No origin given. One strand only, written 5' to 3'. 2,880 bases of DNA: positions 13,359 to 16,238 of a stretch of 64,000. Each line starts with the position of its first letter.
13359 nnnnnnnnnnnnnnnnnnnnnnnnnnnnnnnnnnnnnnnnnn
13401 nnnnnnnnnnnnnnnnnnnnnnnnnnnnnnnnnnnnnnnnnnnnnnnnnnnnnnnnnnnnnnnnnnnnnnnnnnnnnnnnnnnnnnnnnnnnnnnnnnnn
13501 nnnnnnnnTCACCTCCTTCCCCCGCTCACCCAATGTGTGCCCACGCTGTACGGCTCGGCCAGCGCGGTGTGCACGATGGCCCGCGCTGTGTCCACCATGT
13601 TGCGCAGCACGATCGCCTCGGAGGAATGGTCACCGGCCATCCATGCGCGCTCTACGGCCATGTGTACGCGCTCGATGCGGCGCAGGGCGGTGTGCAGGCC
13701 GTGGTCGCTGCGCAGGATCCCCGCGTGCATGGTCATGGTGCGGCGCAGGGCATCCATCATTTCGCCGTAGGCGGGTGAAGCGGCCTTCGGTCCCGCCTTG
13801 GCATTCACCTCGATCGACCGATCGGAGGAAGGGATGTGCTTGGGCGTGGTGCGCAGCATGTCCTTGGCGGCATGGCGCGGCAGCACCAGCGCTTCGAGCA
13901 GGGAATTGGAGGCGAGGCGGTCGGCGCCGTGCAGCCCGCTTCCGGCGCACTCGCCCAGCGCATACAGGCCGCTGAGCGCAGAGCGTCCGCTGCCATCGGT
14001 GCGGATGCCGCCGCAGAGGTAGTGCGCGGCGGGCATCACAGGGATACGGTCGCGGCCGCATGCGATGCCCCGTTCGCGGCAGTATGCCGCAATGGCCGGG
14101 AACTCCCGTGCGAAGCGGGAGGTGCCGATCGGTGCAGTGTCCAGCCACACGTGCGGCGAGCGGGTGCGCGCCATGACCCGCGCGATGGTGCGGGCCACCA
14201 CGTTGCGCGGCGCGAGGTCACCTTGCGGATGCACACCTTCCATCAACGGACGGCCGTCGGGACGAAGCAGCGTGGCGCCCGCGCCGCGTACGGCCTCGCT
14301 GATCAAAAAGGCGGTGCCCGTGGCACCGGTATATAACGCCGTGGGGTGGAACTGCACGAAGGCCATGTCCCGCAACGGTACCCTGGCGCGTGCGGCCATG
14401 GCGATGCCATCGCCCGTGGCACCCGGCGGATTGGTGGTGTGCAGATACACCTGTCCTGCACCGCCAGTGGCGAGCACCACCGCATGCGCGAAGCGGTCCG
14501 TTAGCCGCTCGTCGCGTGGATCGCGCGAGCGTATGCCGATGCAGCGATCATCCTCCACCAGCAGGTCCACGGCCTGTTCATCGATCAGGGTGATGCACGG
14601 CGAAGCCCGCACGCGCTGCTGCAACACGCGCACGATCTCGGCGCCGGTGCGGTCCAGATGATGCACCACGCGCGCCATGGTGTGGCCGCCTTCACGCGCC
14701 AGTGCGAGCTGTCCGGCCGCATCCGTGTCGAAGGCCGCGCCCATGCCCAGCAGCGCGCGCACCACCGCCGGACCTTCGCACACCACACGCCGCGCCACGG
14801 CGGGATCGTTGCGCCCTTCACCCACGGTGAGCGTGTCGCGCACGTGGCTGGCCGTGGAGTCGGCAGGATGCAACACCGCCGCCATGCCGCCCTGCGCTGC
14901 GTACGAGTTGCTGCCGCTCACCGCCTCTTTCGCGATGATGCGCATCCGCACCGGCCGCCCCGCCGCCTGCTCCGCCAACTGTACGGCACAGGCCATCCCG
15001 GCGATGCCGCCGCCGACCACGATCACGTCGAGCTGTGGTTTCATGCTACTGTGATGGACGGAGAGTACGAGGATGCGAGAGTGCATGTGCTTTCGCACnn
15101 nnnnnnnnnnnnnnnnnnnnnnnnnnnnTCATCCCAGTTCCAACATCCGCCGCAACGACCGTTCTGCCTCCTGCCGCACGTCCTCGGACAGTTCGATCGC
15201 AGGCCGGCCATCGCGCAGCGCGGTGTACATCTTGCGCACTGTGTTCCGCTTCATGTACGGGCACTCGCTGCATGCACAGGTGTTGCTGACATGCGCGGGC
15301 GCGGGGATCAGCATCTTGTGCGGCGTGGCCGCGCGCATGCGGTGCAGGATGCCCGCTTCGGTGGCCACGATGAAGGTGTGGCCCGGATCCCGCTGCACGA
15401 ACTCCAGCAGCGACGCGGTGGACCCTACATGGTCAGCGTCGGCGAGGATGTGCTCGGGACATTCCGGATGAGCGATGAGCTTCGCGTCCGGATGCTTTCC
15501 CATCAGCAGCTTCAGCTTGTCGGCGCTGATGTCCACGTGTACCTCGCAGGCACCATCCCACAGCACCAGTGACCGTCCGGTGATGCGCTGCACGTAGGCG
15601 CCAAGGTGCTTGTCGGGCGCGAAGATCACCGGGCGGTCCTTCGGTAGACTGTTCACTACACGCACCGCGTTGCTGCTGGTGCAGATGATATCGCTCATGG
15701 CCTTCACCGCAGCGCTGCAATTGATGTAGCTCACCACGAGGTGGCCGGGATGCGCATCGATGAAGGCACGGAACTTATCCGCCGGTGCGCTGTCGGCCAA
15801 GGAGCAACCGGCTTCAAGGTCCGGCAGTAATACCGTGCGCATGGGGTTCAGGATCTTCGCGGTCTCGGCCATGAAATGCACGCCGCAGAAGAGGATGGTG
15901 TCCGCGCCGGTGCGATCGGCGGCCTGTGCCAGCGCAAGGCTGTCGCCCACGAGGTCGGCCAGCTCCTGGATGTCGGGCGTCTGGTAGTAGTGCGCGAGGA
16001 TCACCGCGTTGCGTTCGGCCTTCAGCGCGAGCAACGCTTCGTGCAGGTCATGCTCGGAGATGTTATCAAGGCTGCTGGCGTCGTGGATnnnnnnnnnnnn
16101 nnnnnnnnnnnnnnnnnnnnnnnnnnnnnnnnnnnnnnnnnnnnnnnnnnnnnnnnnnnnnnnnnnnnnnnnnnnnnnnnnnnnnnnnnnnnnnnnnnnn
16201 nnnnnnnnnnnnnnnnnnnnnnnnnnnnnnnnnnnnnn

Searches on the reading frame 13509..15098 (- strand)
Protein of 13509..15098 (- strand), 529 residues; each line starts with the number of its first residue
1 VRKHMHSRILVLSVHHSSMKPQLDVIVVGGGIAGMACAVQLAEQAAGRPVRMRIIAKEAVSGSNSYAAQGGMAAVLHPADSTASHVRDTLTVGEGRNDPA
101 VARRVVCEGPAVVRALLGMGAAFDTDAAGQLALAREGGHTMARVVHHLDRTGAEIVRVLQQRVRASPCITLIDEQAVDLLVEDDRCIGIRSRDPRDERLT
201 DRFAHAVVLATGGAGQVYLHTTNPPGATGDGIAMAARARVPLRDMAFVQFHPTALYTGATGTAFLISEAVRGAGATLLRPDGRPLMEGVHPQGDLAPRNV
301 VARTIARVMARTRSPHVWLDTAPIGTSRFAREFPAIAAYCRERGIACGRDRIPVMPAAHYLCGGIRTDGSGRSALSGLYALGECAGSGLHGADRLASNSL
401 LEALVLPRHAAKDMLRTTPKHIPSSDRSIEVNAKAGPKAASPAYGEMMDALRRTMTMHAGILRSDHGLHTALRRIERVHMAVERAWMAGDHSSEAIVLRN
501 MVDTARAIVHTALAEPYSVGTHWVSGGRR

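Call 3: search_protein_families(library=pfam, proteins=[window:13509-15098:-], max_evalue=0.01)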
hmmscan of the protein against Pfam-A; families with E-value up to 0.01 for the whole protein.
window:13509-15098:- (529 aa): 7 families
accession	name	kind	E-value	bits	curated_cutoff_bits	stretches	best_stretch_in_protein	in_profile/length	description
PF00890.30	FAD_binding_2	-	3e-85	287.3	20.4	1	24-400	1-414/414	FAD binding domain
PF01266.30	DAO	-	4.2e-07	30.2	27.9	1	24-161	1-121/353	FAD dependent oxidoreductase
PF07992.20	Pyr_redox_2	-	1.2e-06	28.6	26.1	1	24-213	2-109/291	Pyridine nucleotide-disulphide oxidoreductase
PF01134.28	GIDA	-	1.7e-06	27.8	22.1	1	24-222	1-161/391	Glucose inhibited division protein A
PF03486.20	HI0933_like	-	1.8e-06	28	50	0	24-45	2-23/244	HI0933-like protein Rossmann domain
PF02910.25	Succ_DH_flav_C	-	1.1e-05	25.9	20.8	1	450-523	3-82/130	Fumarate reductase flavoprotein C-term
PF13450.12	NAD_binding_8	-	0.00055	20.6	21.9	1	27-62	1-32/68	NAD(P)-binding Rossmann-like domain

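Call 4: search_protein_families(library=ncbifam, proteins=[window:13509-15098:-], max_evalue=0.01)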
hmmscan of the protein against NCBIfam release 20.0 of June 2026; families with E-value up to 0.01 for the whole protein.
window:13509-15098:- (529 aa): 47 families (the best 25 are shown)
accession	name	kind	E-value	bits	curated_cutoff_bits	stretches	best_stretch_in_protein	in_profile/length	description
TIGR00551.1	nadB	equivalog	8.4e-144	479.9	452.75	1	22-523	2-484/489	L-aspartate oxidase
NF005867.0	PRK07804.1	equivalog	1e-140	469.6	639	1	17-524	13-513/548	L-aspartate oxidase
NF005978.0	PRK08071.1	equivalog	5.7e-127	424.2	621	1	22-525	3-488/514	L-aspartate oxidase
NF005701.0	PRK07512.1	equivalog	7.1e-127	423.9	528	1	19-523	6-479/516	L-aspartate oxidase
NF006567.0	PRK09077.1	equivalog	4e-125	418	629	1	18-523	4-514/537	L-aspartate oxidase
NF005636.0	PRK07395.1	subfamily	1.2e-120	403.4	723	1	14-482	4-470/560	L-aspartate oxidase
TIGR01812.1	sdhA_frdA_Gneg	subfamily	9.1e-95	318.2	567.3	1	24-522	1-523/568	succinate dehydrogenase or fumarate reductase, flavoprotein subunit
NF004820.0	PRK06175.1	equivalog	4e-94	315.9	472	1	20-414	2-383/433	L-aspartate oxidase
NF004900.0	PRK06263.1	equivalog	3.8e-87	293.1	718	1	22-523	7-517/546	fumarate reductase (CoM/CoB) subunit TfrA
NF004724.0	PRK06069.1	subfamily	2e-83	280.5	826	1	22-523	5-533/577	succinate dehydrogenase/fumarate reductase flavoprotein subunit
NF006254.0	PRK08401.1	equivalog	7.2e-75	252.5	726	1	24-480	3-417/466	L-aspartate oxidase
TIGR01816.1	sdhA_forward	equivalog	2.4e-73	247.2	727.35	1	23-522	3-532/584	succinate dehydrogenase flavoprotein subunit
NF006686.0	PRK09231.1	equivalog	4.6e-72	243.4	854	1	22-522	5-533/598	fumarate reductase (quinol) flavoprotein subunit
NF004613.0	PRK05945.1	equivalog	1.9e-71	241.4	824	1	22-522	3-530/575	succinate dehydrogenase/fumarate reductase flavoprotein subunit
NF005037.0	PRK06452.1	equivalog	3.7e-71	240.4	862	1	22-523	5-522/566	succinate dehydrogenase flavoprotein subunit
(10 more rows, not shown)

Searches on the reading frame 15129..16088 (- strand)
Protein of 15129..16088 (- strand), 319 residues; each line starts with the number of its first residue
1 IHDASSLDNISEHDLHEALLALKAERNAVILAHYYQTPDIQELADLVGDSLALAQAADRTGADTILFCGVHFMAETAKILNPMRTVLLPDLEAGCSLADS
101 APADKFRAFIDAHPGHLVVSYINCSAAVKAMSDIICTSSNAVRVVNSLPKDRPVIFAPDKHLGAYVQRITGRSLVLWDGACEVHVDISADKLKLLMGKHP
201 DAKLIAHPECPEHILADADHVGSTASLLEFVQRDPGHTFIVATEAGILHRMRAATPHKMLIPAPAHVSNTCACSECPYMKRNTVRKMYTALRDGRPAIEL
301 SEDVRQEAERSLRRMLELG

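Call 64: search_solved_structures(query=window:15129-16088:-, max_evalue=1e-20, show_alignments=1)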
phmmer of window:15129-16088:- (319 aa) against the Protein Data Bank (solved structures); distinct sequences matched with E-value up to 1e-20: 10.
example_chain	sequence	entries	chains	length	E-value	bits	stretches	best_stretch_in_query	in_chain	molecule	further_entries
4p3x_A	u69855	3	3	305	3.3e-65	223.4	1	13-318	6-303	Quinolinate synthase A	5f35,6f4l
7p4q_A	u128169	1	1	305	8.9e-65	222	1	13-318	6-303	Quinolinate synthase A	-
5f33_A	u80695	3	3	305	1.2e-64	221.6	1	13-318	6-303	Quinolinate synthase A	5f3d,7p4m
5lqm_A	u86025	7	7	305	1.2e-64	221.6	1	13-318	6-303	Quinolinate synthase A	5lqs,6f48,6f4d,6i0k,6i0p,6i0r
6g74_A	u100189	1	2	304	1.2e-64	221.5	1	13-318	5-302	Quinolinate synthase A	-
7p4p_A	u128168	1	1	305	1.6e-64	221.1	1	13-318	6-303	Quinolinate synthase A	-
5ktm_A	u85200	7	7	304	4.3e-64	219.7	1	14-318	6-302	Quinolinate synthase A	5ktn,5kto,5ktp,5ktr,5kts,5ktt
1wzu_A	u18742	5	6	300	6.1e-64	219.3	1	14-318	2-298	Quinolinate synthetase A | Quinolinate synthase A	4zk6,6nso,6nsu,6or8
6ora_A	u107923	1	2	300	1.6e-63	217.9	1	14-318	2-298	Quinolinate synthase A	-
4hhe_A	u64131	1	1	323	1.3e-59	205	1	14-318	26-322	Quinolinate synthase A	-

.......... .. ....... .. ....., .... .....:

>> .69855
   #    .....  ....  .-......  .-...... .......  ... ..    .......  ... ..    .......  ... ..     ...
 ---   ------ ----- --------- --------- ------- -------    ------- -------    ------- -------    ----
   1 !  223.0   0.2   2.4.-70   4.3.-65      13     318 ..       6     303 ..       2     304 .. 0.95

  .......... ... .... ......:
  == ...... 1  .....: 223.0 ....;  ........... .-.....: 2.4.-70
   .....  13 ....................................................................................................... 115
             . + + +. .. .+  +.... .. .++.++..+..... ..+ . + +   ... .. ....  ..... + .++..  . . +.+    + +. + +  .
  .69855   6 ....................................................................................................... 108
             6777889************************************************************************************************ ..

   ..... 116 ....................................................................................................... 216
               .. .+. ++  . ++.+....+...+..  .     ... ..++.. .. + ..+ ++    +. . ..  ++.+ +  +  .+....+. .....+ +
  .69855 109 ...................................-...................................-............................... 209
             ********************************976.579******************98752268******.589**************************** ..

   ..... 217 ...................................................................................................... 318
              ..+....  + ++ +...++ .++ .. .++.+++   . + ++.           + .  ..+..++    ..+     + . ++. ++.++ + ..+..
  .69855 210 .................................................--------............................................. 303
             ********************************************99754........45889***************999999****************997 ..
